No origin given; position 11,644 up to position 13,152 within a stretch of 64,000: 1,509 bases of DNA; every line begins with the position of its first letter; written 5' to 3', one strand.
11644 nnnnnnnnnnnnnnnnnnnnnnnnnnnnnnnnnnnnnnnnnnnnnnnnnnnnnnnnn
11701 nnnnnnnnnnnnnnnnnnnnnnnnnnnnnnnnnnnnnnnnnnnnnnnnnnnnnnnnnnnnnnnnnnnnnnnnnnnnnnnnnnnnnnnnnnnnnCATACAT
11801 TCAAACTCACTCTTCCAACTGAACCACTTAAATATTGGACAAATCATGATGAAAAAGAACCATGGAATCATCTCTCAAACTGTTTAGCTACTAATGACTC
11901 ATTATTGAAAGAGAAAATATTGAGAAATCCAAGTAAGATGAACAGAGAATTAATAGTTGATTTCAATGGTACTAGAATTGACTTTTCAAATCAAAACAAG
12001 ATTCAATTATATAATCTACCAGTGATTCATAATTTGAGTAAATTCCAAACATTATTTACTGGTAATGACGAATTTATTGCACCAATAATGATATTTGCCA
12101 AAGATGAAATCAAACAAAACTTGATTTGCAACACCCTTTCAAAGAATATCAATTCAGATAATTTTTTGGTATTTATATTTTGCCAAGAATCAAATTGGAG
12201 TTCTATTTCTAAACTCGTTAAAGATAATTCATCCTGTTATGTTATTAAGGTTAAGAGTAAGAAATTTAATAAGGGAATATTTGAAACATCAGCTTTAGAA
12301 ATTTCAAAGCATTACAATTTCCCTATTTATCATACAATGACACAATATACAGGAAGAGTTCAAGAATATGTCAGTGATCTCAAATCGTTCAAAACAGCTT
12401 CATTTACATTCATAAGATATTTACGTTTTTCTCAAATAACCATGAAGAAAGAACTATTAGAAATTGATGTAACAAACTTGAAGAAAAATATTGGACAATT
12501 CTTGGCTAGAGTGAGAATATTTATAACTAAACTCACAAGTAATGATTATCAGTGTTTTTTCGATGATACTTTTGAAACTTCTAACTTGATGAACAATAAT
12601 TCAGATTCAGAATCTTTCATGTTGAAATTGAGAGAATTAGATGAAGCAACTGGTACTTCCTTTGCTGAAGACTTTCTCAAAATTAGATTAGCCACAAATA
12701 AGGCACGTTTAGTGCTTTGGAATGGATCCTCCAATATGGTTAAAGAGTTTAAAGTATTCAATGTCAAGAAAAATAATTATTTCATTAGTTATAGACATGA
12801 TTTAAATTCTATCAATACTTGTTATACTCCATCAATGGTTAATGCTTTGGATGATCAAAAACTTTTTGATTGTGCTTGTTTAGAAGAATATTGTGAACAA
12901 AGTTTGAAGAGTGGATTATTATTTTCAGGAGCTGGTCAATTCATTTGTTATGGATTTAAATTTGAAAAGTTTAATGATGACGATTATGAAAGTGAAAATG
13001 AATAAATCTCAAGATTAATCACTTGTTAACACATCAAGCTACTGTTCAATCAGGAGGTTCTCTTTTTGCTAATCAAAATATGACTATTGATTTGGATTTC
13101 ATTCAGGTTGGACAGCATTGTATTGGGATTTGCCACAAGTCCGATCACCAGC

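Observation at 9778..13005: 1077-aa septin/AIG1/IRG-like GTPase with a ~750-aa uncharacterised extension (candidate immune-type large GTPase)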

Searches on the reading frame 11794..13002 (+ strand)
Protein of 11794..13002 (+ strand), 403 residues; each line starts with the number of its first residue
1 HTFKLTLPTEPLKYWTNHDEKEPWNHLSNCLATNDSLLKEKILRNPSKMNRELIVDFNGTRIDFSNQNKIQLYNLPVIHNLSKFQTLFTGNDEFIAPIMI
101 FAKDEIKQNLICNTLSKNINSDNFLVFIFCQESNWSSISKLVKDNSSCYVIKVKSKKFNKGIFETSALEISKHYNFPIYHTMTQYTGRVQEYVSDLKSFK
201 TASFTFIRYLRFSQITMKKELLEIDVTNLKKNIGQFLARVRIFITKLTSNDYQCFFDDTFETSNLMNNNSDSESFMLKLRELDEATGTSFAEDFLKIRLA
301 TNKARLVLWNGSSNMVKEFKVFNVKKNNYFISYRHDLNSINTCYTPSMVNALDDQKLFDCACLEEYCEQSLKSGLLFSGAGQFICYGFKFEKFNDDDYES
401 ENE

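Call 42: find_homologous_proteins(query=A2, max_evalue=0.01)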
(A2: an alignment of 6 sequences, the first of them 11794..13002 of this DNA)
Query A2 (6 sequences): 8000 candidates shared short words with the query, none scored E <= 0.01.

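Call 43: search_solved_structures(query=A2, max_evalue=10)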
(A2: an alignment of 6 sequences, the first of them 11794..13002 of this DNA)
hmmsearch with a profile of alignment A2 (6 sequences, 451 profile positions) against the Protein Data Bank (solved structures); distinct sequences matched with E-value up to 10: 5.
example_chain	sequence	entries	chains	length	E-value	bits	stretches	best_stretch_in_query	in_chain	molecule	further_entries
5il7_A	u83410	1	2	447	0.0077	18.2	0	60-104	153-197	Rab family protein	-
6hlu_A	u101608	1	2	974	0.32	12.9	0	60-105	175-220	Rab family protein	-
8r4b_A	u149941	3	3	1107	0.45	12.4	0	60-104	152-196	Rab family protein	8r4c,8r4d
4uos_A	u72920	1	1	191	0.73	11.7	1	225-315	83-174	DESIGNED HELICAL BUNDLE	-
2wpq_A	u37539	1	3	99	1.5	10.7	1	237-313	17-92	TRIMERIC AUTOTRANSPORTER ADHESIN FRAGMENT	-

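Call 46: find_related_loci(query=A2, collection=viral_contigs, flank=6000)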
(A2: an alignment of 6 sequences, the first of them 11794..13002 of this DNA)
Query A2 (403 aa) in viral_contigs; peptide patterns used: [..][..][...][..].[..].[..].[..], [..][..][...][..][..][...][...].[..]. (x = any residue, [..] = any of these).
31 stretches matched a pattern, but none encodes a relative of the query by tblastn (E <= 1e-3).

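Call 56: search_protein_families(library=pfam, alignment_id=A2, max_evalue=10)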
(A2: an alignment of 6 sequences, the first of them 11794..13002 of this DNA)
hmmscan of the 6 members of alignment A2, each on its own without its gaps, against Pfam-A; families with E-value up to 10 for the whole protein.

A. member 1, window:11794-13002:+ (403 aa): 2 families
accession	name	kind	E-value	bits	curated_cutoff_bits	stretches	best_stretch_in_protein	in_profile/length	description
PF00929.31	RNase_T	-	0.017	16.1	24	1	178-239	49-109/164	Exonuclease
PF24639.1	DUF7634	-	0.039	14.7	27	1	140-197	5-62/89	Domain of unknown function (DUF7634)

B. families by the number of members that match (of 6 scanned): 9 families
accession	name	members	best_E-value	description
PF01728.25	FtsJ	1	0.0097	FtsJ-like methyltransferase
PF00929.31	RNase_T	1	0.017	Exonuclease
PF24639.1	DUF7634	1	0.039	Domain of unknown function (DUF7634)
PF15995.10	DUF4771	1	0.04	Domain of unknown function (DUF4771)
PF20279.3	CTD12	1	0.041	C-terminal domain 12 of the ABC-three component (ABC-3C) systems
PF22537.1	WbmS-like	1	0.048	Polysaccharide deacetylase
PF20302.4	HisK-N-like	1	0.32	HisK-N-like globin domain of the ASK signalosome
PF00618.25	RasGEF_N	1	0.46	RasGEF N-terminal motif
PF18609.8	SAM_Exu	1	1.6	Exuperantia SAM-like domain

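Call 60: predict_structure(alignment_id=A2)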
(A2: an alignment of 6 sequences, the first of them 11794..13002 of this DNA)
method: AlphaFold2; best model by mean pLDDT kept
length: 403 residues; sequences in the alignment: 6
mean_pLDDT: 46.2   pTM: 0.41
mean pLDDT of the five models: 46.2, 45.5, 45.5, 41.7, 38.3
residues with pLDDT >= 90: 0; 70-90: 39; 50-70: 106; < 50: 258
segments of 3 or more residues with pLDDT < 50: 1-93, 105-110, 116-122, 185-194, 196-205, 219-224, 252-255, 258-273, 299-403
pLDDT, mean of each block of 10 residues (from residue 1): 26 32 32 29 28 25 34 36 33 58 54 50 66 77 69 66 66 62 50 45 50 51 54 68 62 49 42 58 74 61 30 32 33 43 37 37 42 33 29 33 32
secondary structure, 60 per line:
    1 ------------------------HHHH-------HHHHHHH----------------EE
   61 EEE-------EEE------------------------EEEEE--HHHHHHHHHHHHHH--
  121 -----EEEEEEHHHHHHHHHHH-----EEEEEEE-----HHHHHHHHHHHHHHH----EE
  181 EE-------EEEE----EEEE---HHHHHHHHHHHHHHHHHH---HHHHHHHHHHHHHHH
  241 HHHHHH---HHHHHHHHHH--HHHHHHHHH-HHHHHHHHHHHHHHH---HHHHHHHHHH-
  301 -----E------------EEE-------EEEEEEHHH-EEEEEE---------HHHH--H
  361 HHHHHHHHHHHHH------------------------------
elements in order: H25-28 H36-42 E59-63 E71-73 E98-102 H105-118 E126-131 H132-142 E148-154 H160-174 E179-182 E190-193 E198-201 H205-222 H226-246 H250-259 H262-270 H272-286 H290-299 E319-321 E329-334 E339-344 H354-357 H360-373

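Call 74: fold_search(model_id=the predicted structure, library=pdb)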
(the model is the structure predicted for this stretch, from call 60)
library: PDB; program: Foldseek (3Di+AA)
matches with E <= 10: 1761; with E <= 0.001: 0
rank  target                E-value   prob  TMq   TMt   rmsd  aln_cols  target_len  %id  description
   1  1fo8                  6.9e-03  0.92  0.13  0.16   7.0        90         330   12  CRYSTAL STRUCTURE OF N-ACETYLGLUCOSAMINYLTRANSFERASE I (released 2001-04-25)
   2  1fo9                  7.8e-03  0.91  0.13  0.16   7.0        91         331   12  CRYSTAL STRUCTURE OF N-ACETYLGLUCOSAMINYLTRANSFERASE I (released 2001-04-25)
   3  6eoa                  8.8e-03  0.75  0.13  0.25   9.7       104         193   10  Crystal Structure of HAL3 from Cryptococcus neoformans (released 2018-10-31)
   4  3x44_A                1.1e-02  0.99  0.17  0.21   3.3        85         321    8  Crystal structure of O-ureido-L-serine-bound K43A mutant of O-ureido-L-serine synthase (released 2015-07-29)
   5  9kt0                  1.5e-02  0.93  0.17  0.16   5.0       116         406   12  Complex structure of PcApiGT/UDP/Genistein 7-O-glucoside (released 2025-06-25)
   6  4zyv                  1.5e-02  0.85  0.15  0.27   4.5        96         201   10  Human GAR transformylase in complex with GAR and N-({5-[(2-amino-4-oxo-4,7-dihydro-3H-pyrrolo[2,3-d]pyrimidin-6-yl)butyl (released 2016-04-20)
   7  3qtb_B                1.6e-02  0.92  0.17  0.41   8.6       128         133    4  Structure of the universal stress protein from Archaeoglobus fulgidus in complex with dAMP (released 2011-03-30)
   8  9grx_1                1.6e-02  0.87  0.16  0.16   4.8        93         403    8  NDH-PSI-LHCI supercomplex from S. oleracea (released 2025-02-12)
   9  3auf                  1.6e-02  0.85  0.17  0.29   5.2       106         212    8  Crystal structure of glycinamide ribonucleotide transformylase 1 from Symbiobacterium toebii (released 2012-03-07)
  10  3x44_B                1.8e-02  0.97  0.17  0.21   3.4        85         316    8  Crystal structure of O-ureido-L-serine-bound K43A mutant of O-ureido-L-serine synthase (released 2015-07-29)
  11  8ie4_B                2.0e-02  0.69  0.14  0.13   6.5       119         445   12  Crystal structure of GcCGT (released 2024-02-28)
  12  8vh7_A                2.4e-02  0.94  0.18  0.14   3.8        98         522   15  Crystal structure of heparosan synthase 2 from Pasteurella multocida at 1.98 A (released 2024-07-24)
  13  1foa                  2.4e-02  0.82  0.13  0.15   7.3        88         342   14  CRYSTAL STRUCTURE OF N-ACETYLGLUCOSAMINYLTRANSFERASE I (released 2001-05-16)
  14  8h50_C                2.6e-02  0.92  0.17  0.17   4.4        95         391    8  Crystal structure of carboxyspermidine dehydrogenase from Helicobacter pylori in space group C2221 (released 2022-11-09)
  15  1mej_A                2.6e-02  0.84  0.17  0.30   4.5        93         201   11  Human Glycinamide Ribonucleotide Transformylase domain at pH 8.5 (released 2002-12-18)
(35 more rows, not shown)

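Call 82: search_protein_families(library=phrogs, alignment_id=A2, max_evalue=1)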
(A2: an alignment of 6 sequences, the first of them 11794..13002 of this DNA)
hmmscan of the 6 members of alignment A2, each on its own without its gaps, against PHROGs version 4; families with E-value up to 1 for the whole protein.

A. member 1, window:11794-13002:+ (403 aa): 2 families
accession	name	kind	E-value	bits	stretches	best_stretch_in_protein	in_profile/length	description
phrog_33541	-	unknown function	0.00047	21.4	1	106-176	3-72/96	-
phrog_17062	-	unknown function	0.059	14.5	1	88-164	7-85/134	-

B. families by the number of members that match (of 6 scanned): 6 families
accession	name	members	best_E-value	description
phrog_33541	-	1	0.00047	-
phrog_34421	-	1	0.039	-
phrog_20708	-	1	0.056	-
phrog_17062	-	1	0.059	-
phrog_987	-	1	0.45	-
phrog_9547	-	1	0.99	-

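Call 83: search_protein_families(library=ncbifam, alignment_id=A2, max_evalue=1)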
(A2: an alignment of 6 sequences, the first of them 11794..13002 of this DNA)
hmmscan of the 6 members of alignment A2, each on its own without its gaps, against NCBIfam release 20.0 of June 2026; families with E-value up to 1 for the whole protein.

A. member 1, window:11794-13002:+ (403 aa): 0 families

B. families by the number of members that match (of 6 scanned): 2 families
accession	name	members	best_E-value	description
NF040607.1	mycolic_Pks13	1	0.028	polyketide synthase Pks13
NF006162.0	PRK08306.1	1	0.12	dipicolinate synthase subunit DpsA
